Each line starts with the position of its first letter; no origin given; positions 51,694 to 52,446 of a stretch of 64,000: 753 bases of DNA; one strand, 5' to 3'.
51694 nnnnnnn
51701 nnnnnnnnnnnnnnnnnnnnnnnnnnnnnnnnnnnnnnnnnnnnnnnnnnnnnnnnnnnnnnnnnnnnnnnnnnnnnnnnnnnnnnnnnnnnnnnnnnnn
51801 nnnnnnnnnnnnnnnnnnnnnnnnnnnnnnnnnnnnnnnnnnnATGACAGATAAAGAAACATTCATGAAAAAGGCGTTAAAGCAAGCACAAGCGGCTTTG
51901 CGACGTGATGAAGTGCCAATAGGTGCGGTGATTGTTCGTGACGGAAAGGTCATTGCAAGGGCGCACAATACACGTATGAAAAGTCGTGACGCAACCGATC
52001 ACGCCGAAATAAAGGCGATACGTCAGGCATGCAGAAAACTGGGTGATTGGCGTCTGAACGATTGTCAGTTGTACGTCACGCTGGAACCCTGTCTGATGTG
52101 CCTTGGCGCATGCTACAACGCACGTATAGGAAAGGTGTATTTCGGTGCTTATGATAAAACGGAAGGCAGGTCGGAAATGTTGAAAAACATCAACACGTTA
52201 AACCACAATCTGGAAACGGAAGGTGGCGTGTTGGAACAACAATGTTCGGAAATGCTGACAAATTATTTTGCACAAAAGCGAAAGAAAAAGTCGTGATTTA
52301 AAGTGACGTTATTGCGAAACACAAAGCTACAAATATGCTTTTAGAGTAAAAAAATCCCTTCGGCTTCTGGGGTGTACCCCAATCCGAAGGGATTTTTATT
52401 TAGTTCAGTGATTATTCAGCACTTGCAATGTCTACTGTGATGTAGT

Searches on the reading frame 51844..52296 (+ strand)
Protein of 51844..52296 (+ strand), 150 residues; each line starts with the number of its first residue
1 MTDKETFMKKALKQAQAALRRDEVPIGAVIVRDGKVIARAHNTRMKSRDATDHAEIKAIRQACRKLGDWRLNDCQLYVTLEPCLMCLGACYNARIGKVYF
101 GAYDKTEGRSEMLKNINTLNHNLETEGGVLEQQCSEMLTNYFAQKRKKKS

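Call 69: search_protein_families(library=pfam, proteins=[window:51844-52296:+], max_evalue=0.01)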
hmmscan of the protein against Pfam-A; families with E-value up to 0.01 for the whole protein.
window:51844-52296:+ (150 aa): 3 families
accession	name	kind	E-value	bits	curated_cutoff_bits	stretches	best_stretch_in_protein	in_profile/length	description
PF14437.12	MafB19-deam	-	4.7e-40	137.2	27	1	3-146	2-142/142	MafB19-like deaminase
PF00383.29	dCMP_cyt_deam_1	-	4.9e-31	107.1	25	1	1-101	1-101/102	Cytidine and deoxycytidylate deaminase zinc-binding region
PF14439.12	Bd3614-deam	-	6.1e-07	29.9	38.5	1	20-94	5-78/113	Bd3614-like deaminase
